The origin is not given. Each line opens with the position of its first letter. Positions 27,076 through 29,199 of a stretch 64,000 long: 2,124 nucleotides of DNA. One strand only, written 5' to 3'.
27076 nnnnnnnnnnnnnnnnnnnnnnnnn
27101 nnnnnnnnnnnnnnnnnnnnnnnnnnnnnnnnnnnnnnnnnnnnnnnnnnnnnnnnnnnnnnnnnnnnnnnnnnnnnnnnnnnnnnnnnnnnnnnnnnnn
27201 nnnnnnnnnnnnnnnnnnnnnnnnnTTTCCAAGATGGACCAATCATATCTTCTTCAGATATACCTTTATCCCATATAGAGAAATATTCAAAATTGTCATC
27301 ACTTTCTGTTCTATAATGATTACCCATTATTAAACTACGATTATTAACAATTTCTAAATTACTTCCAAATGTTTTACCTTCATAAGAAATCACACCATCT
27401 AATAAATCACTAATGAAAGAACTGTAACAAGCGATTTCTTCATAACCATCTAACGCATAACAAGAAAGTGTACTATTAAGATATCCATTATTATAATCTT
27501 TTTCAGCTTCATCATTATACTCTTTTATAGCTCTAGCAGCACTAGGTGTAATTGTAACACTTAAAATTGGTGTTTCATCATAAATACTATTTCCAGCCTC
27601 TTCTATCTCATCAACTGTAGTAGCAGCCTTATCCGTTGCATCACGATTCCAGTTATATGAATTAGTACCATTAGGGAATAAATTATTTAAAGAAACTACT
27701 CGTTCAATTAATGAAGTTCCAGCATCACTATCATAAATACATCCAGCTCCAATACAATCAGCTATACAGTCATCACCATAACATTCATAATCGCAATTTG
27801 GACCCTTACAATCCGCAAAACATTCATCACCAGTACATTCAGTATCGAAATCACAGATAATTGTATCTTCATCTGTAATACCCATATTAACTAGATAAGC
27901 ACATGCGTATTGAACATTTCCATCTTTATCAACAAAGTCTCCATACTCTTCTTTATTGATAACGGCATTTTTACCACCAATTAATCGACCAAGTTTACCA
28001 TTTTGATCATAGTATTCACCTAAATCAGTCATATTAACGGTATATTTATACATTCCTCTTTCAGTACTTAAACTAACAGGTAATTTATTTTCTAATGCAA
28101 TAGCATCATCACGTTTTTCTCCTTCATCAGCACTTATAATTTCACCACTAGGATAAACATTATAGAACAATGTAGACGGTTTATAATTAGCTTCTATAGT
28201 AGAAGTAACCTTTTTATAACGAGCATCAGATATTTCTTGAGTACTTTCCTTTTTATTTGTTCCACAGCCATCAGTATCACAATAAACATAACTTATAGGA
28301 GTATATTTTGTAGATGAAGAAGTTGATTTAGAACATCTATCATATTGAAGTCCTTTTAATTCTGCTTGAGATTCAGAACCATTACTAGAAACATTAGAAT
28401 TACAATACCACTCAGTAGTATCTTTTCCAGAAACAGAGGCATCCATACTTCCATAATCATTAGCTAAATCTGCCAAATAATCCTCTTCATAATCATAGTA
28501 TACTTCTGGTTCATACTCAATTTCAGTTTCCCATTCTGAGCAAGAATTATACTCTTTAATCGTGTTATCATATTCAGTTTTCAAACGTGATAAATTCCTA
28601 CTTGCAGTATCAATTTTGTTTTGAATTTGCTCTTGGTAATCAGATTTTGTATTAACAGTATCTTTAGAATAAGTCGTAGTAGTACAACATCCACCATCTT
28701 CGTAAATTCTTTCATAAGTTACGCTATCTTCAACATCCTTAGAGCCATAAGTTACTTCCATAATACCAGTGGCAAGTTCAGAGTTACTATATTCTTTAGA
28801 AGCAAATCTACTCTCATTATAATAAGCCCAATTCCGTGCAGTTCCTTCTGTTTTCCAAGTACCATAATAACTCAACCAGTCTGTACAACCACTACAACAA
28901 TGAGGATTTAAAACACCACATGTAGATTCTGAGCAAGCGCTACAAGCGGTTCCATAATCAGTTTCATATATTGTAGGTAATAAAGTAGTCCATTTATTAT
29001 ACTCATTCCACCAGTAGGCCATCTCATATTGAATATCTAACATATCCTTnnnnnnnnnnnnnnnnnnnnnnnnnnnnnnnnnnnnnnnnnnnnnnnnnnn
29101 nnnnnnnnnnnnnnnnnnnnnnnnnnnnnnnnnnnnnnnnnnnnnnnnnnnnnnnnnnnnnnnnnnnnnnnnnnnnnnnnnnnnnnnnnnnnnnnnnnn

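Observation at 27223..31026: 1267-aa secreted protein with dense acidic cysteine clusters, one with a strict alternating C-x4-C-x3 period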

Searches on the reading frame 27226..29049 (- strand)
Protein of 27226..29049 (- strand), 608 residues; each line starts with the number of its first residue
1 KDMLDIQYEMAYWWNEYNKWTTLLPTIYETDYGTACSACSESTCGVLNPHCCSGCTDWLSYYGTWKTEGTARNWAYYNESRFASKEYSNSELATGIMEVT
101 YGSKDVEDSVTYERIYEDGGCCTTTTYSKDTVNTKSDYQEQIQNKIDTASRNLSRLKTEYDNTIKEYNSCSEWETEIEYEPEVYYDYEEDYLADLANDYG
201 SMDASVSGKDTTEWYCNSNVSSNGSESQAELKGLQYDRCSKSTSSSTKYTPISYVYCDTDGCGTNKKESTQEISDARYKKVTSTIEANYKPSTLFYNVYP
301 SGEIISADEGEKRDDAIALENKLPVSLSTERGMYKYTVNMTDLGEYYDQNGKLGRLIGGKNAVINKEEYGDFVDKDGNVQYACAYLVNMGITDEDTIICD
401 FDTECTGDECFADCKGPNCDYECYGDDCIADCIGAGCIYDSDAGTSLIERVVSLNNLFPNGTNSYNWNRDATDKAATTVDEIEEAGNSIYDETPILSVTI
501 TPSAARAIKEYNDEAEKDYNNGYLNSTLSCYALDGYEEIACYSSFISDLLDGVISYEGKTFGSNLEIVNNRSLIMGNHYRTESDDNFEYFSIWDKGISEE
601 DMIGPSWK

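Call 27: predict_structure(alignment_id=A3)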
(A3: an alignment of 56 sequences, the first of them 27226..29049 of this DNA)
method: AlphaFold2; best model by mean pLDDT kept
length: 608 residues; sequences in the alignment: 56
mean_pLDDT: 63.4   pTM: 0.49
mean pLDDT of the five models: 63.4, 62.9, 60.5, 59.9, 59.6
residues with pLDDT >= 90: 126; 70-90: 119; 50-70: 152; < 50: 211
segments of 3 or more residues with pLDDT < 50: 36-56, 119-127, 351-354, 390-396, 405-467, 485-509, 514-516, 518-541, 566-608
pLDDT, mean of each block of 10 residues (from residue 1): 95 98 92 49 40 50 88 93 89 92 95 65 47 81 97 97 91 70 79 67 78 88 89 76 85 95 93 90 79 63 64 68 64 72 61 52 52 70 63 51 49 34 32 25 27 36 48 54 45 30 42 46 40 42 52 56 50 33 30 33 29
secondary structure, 60 per line:
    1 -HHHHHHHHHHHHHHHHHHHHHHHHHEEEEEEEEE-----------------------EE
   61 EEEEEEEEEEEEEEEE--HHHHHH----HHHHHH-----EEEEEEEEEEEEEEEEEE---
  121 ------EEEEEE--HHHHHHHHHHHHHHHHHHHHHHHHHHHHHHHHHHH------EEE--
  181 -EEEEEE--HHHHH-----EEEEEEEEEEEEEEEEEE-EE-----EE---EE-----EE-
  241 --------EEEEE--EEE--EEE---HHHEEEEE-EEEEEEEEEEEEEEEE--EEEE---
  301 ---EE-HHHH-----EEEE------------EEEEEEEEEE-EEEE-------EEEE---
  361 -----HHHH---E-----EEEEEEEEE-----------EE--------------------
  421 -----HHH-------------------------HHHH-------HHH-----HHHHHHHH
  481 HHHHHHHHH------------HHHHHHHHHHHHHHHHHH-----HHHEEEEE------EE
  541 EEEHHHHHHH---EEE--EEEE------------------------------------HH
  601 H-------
elements in order: H2-26 E27-35 E59-76 H79-84 H89-94 E100-117 E127-132 H135-169 E176-178 E182-187 H190-194 E200-217 E249-253 E256-258 E261-263 E270-274 E276-291 E294-297 H307-310 E316-319 E332-341 E343-346 E354-357 H366-369 E379-387 H454-457 H473-489 H502-519 E528-532 E539-543 H544-550 E554-556 E559-562

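Call 31: fold_search(model_id=the predicted structure, library=pdb)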
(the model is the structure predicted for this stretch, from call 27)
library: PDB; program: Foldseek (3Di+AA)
matches with E <= 10: 38; with E <= 0.001: 0
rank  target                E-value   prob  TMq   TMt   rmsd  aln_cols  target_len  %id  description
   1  8ae1_A                4.0e-01  0.03  0.07  0.05  32.4       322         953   10  Structure of trimeric SlpA outer membrane protein (released 2022-11-30)
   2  7zgx_A                5.9e-01  0.02  0.06  0.05  31.5       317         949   10  S-layer Deinoxanthin Binding Complex, C1 symmetry (released 2022-07-13)
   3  8u5o                  1.0e+00  0.01  0.06  0.08  31.3       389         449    9  The structure of the catalytic domain of NanI sialdase in complex with Neu5Gc (released 2024-09-04)
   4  2bf6                  1.2e+00  0.01  0.06  0.07  30.3       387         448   10  Atomic Resolution Structure of the bacterial sialidase NanI from Clostridium perfringens in complex with alpha-Sialic Ac (released 2006-03-09)
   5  5tsp_A                1.6e+00  0.01  0.06  0.07  30.8       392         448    9  Crystal structure of the catalytic domain of Clostridium perfringens neuraminidase (NanI) in complex with a CHES (released 2017-03-29)
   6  6i9r_d                2.2e+00  0.02  0.04  0.08  14.8       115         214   10  Large subunit of the human mitochondrial ribosome in complex with Virginiamycin M and Quinupristin (released 2020-07-08)
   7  8y81_E                2.6e+00  0.01  0.04  0.07  32.9       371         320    7  Structure of the ige-fc bound to its high affinity receptor fc(epsilon)ri (released 2024-07-10)
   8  4p6z_M                2.6e+00  0.00  0.03  0.04  33.3       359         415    7  Crystal structure of the human BST2 cytoplasmic domain and the HIV-1 Vpu cytoplasmic domain bound to the clathrin adap (released 2014-05-21)
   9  4q79_D                3.2e+00  0.05  0.07  0.17  10.0       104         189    4  Structure of a HG-derivative CsgG (released 2014-12-17)
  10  9m8o_C                3.4e+00  0.01  0.05  0.13  18.6       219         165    9  Cryo-EM structure of bacteriophage NF5 baseplate (released 2025-12-17)
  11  8q1o_A                4.0e+00  0.01  0.03  0.09  28.1       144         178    9  S-layer protein SlpA from Lactobacillus amylovorus, domain I (aa 32-209), important for Self-assembly (released 2023-09-06)
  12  8q0p_C                5.0e+00  0.03  0.08  0.17  26.8       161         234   14  Crystal Structure of an N-terminal Domain of Variant Surface Glycoprotein 21 (VSG21) of Trypanosome brucei brucei List (released 2023-09-13)
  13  9h44                  5.0e+00  0.01  0.05  0.16  16.5       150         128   17  Jumonji domain-containing protein 2B with crown ether and crystallization epitope mutations L916G:R917A:A918D (released 2024-12-04)
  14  7qlh_A                5.2e+00  0.01  0.05  0.12  25.0       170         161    8  Crystal structure of S-layer protein SlpA from Lactobacillus amylovorus, domain I (aa 48-213) (released 2022-12-28)
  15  7ods_d                5.9e+00  0.01  0.05  0.10  20.3       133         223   13  State B of the human mitoribosomal large subunit assembly intermediate (released 2021-06-23)
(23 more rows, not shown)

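Call 100: fold_search(model_id=the predicted structure, library=viral)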
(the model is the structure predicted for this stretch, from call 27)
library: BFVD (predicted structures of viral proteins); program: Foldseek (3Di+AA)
matches with E <= 10: 77; with E <= 0.001: 0
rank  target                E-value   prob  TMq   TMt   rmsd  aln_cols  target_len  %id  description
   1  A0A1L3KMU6            4.6e-01  0.02  0.08  0.08  27.5       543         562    8  Glycoprotein [Hubei rhabdo-like virus 6]
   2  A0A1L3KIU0            1.1e+00  0.02  0.08  0.08  44.2       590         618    8  Uncharacterized protein [Wenzhou levi-like virus 4]
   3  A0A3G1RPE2            1.1e+00  0.08  0.06  0.16  17.3       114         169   19  Non-structural protein 3 (Fragment) [Rotavirus D]
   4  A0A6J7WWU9            1.3e+00  0.02  0.08  0.07  32.5       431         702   10  Uncharacterized protein [uncultured Caudovirales phage]
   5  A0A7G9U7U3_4          1.7e+00  0.01  0.06  0.04  29.3       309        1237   11  Polyprotein [Ceratobasidium endornavirus 2]
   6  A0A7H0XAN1            1.8e+00  0.03  0.05  0.08  17.6       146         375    6  (no name in the UniProt tables at hand)
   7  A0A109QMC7            2.0e+00  0.06  0.08  0.16  13.7       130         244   12  Uncharacterized protein [Mycobacterium phage Glass]
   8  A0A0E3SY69            2.3e+00  0.01  0.08  0.05  40.1       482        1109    8  (no name in the UniProt tables at hand)
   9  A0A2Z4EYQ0            2.3e+00  0.01  0.05  0.04  42.6       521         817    7  (no name in the UniProt tables at hand)
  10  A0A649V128            2.4e+00  0.01  0.06  0.06  28.6       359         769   12  (no name in the UniProt tables at hand)
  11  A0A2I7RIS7            2.7e+00  0.07  0.06  0.23  13.7       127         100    9  (no name in the UniProt tables at hand)
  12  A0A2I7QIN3            2.7e+00  0.02  0.04  0.13  32.9       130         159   14  Uncharacterized protein [Bacillus phage Carmen17]
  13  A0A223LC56            2.8e+00  0.01  0.06  0.11  22.1       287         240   10  Uncharacterized protein [Bacillus phage PBS1]
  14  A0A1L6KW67            3.0e+00  0.07  0.06  0.12  11.5        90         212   18  NSP3 (Fragment) [Rotavirus D]
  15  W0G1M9                3.0e+00  0.05  0.06  0.12  17.4       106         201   12  Non-structural protein 3 [Rotavirus A]
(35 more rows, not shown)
